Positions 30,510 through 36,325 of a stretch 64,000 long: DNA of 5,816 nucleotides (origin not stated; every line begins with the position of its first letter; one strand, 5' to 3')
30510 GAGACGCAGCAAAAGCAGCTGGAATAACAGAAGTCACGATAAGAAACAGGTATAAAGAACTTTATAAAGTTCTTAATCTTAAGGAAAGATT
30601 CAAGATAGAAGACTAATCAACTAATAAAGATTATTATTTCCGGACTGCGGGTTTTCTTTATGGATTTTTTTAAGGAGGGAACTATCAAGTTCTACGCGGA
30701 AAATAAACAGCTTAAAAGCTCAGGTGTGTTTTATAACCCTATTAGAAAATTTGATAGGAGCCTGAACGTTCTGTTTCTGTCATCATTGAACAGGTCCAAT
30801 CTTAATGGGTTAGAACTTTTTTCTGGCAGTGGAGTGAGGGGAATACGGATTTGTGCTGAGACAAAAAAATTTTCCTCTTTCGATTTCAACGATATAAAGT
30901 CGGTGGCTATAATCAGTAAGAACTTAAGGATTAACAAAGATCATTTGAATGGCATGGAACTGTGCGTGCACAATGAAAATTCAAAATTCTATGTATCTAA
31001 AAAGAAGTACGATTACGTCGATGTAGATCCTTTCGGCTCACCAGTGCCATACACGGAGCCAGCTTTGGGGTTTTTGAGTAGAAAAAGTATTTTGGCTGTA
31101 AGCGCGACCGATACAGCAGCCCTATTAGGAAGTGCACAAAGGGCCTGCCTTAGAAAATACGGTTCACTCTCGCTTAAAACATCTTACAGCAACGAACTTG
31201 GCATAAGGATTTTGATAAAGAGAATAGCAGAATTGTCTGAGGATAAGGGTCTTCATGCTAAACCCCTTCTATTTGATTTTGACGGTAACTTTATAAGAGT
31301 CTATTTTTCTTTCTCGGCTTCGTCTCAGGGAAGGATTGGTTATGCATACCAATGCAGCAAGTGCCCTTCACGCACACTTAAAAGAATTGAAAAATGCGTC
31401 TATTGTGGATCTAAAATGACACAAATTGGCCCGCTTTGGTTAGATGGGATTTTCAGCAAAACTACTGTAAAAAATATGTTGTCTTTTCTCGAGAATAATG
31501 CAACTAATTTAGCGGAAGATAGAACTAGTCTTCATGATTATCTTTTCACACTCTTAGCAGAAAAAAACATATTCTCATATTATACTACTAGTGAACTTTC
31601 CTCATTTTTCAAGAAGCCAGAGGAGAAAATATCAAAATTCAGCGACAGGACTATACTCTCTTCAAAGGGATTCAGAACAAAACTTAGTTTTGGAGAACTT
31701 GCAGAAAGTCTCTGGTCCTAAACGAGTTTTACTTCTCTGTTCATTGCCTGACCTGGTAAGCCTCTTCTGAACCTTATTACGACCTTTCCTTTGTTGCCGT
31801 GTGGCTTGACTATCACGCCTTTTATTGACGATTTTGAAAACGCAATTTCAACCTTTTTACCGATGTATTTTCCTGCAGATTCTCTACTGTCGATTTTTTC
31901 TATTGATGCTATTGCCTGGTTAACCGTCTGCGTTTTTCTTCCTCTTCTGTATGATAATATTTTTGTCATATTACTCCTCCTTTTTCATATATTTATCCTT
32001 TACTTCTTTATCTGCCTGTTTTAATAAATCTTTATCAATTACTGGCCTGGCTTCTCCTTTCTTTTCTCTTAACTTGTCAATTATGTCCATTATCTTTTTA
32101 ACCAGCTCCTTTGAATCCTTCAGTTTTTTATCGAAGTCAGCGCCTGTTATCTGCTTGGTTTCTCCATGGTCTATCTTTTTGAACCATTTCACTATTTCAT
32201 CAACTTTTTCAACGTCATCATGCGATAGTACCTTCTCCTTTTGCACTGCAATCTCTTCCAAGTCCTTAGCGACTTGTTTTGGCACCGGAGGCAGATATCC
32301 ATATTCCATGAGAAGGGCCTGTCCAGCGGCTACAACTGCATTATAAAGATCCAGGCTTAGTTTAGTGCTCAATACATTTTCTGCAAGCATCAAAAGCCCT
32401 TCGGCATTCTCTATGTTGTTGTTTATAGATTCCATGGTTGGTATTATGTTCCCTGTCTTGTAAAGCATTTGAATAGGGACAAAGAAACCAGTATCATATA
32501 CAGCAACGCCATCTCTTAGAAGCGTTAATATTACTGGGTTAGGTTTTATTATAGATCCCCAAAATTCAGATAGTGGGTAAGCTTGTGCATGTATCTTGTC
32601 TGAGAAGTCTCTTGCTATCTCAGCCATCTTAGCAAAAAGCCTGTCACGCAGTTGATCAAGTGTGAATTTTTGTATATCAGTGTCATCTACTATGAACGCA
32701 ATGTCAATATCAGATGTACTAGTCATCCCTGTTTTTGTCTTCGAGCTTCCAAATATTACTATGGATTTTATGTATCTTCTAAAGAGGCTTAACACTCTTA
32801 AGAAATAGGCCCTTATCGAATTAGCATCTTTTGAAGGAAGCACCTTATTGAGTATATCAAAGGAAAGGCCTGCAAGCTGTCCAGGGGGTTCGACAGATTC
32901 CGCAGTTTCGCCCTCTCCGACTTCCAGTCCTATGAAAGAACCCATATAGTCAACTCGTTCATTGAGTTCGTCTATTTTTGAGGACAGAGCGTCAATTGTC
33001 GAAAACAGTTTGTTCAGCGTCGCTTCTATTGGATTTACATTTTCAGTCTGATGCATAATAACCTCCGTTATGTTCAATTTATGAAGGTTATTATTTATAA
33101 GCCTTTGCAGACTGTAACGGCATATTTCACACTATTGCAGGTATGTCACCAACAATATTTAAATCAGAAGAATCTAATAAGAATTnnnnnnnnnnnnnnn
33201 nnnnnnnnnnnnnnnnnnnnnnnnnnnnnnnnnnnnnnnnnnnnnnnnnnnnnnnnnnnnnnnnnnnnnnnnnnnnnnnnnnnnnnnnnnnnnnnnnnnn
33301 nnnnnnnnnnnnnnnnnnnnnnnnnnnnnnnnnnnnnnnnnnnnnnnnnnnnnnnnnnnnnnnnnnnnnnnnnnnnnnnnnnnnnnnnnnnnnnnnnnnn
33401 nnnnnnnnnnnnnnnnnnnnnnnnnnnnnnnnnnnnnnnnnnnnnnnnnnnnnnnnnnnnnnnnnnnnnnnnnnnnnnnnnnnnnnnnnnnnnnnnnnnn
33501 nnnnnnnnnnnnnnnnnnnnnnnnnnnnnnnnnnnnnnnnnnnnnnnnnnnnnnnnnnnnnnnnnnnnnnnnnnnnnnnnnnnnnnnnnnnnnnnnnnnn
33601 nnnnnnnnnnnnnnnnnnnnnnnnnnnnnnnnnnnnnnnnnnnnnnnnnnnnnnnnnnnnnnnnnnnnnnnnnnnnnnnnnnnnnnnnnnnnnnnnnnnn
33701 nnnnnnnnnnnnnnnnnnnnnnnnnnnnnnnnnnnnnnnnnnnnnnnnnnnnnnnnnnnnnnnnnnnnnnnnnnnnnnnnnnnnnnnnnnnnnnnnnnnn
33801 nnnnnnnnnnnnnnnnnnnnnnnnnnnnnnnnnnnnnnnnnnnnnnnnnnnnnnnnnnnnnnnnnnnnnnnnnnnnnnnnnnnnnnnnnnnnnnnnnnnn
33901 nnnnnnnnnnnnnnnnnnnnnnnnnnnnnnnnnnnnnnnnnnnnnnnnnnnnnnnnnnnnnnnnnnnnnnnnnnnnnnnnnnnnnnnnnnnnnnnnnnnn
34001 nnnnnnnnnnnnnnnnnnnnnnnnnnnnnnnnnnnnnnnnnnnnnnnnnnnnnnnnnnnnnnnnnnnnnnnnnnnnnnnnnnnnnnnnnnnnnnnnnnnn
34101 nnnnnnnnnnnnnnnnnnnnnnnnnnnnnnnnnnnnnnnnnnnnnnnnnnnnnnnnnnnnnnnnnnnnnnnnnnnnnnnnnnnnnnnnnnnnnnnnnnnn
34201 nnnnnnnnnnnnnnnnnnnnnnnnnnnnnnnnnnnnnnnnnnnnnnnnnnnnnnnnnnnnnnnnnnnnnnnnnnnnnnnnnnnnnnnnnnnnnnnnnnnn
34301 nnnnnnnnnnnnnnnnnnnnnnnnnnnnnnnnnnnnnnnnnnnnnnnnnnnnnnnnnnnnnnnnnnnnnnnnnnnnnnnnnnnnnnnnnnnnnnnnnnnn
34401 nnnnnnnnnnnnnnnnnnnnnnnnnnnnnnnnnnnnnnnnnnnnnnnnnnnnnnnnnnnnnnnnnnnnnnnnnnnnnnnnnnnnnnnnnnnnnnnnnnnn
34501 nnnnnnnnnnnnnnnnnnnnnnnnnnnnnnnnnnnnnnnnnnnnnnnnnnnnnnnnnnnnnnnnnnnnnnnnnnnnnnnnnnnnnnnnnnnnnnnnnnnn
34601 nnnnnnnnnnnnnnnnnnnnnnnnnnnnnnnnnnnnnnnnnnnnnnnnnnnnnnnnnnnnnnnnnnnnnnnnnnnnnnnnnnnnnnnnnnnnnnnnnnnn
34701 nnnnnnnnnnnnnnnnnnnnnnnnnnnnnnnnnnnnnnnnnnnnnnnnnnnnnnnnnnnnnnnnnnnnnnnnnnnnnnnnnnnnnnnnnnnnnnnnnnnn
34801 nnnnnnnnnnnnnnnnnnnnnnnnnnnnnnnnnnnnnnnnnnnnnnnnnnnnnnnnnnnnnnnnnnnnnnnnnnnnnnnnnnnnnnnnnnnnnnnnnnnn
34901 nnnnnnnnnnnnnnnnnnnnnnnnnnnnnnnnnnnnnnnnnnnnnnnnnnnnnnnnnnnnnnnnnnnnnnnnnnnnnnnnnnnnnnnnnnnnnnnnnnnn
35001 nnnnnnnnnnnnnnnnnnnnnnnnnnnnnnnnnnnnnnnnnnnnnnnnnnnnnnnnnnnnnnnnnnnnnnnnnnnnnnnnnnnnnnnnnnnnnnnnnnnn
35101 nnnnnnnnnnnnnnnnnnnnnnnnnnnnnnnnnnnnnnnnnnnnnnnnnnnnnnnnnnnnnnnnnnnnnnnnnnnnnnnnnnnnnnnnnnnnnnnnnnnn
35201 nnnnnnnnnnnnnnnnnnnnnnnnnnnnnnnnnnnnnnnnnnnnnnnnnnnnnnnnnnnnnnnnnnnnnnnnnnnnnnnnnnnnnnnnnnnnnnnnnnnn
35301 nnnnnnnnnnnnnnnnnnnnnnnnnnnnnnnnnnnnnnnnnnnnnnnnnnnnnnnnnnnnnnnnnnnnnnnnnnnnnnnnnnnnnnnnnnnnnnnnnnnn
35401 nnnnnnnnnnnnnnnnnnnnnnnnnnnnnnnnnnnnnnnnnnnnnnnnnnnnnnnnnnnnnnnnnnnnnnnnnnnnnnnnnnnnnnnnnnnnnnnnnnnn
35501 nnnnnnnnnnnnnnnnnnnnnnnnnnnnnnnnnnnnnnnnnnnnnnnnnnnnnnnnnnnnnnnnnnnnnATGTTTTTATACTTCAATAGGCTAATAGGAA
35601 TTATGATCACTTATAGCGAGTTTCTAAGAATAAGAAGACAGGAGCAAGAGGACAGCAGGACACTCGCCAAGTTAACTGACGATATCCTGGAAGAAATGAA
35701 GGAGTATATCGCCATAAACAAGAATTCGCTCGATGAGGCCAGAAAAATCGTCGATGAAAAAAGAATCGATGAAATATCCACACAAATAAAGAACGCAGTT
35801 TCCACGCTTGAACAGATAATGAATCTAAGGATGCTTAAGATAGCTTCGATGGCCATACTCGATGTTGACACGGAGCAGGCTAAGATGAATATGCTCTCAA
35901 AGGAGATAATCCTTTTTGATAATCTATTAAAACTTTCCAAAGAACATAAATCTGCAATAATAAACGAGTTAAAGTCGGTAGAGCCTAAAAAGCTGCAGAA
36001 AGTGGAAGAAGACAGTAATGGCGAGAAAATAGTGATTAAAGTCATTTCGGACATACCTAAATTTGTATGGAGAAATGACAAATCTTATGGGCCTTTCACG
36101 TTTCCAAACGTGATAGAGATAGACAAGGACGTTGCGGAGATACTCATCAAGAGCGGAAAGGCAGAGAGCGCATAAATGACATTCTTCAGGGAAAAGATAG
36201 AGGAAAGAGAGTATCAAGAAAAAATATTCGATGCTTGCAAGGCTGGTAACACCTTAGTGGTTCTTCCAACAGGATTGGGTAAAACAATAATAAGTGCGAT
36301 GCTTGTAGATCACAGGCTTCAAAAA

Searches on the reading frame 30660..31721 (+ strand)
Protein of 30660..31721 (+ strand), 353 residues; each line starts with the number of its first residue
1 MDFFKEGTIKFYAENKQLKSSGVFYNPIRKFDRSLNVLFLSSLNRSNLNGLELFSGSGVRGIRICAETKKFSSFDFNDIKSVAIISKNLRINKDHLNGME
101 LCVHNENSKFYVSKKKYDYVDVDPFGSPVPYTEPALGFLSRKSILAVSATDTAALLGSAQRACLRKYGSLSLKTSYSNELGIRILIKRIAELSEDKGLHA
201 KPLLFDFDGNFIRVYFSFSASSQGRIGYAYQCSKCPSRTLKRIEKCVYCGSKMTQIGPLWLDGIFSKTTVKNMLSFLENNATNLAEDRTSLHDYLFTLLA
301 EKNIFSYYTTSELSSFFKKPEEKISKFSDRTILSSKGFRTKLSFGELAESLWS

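Call 9: search_protein_families(library=pfam, proteins=[window:30660-31721:+], max_evalue=0.001)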
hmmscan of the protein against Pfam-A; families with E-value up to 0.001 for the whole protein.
window:30660-31721:+ (353 aa): 1 family
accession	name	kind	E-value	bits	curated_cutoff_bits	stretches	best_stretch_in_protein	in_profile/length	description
PF02005.22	TRM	-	1.2e-59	202.9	27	1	19-341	16-353/376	N2,N2-dimethylguanosine tRNA methyltransferase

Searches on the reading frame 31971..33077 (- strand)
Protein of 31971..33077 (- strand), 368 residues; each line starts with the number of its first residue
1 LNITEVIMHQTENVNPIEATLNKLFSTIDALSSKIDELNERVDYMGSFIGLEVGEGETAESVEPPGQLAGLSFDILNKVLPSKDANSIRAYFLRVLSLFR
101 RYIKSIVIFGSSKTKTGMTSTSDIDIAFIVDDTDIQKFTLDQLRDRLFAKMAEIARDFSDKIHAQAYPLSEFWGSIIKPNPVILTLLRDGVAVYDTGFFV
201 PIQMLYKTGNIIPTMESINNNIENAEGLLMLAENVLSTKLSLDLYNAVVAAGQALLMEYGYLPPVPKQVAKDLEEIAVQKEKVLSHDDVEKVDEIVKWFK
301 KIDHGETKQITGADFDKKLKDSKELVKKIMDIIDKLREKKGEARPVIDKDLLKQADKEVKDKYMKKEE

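Call 9: search_protein_families(library=pfam, proteins=[window:31971-33077:-], max_evalue=0.001)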
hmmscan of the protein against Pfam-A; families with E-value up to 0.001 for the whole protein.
window:31971-33077:- (368 aa): 1 family
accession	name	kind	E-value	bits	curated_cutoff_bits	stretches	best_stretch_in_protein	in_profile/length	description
PF18765.7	Polbeta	-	0.00013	22.5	26.9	1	100-138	8-43/93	Polymerase beta, Nucleotidyltransferase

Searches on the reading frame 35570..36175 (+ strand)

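Call 6: search_protein_families(library=pfam, proteins=[window:35570-36175:+], max_evalue=1)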
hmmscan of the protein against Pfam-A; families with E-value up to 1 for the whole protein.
window:35570-36175:+ (201 aa): 6 families
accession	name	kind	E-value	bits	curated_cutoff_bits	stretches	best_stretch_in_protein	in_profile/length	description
PF22090.1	Gins51_C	-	3.9e-07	30.2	27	1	154-199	1-46/48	Gins51, C-terminal domain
PF05227.19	CHASE3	-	0.011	16.1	28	1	23-87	66-131/138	CHASE3 domain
PF03102.20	NeuB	-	0.015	15.2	22.1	1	31-114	35-117/241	NeuB family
PF05916.17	Sld5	-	0.038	14.6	22.3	1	54-130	27-101/102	GINS complex protein helical bundle domain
PF20346.3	DUF6641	-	0.049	14.1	27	1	120-193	8-79/143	Family of unknown function (DUF6641)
PF25190.1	Tad5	-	0.13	12.8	27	1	25-67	54-96/123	Type I Thoeris inhibitor Tad5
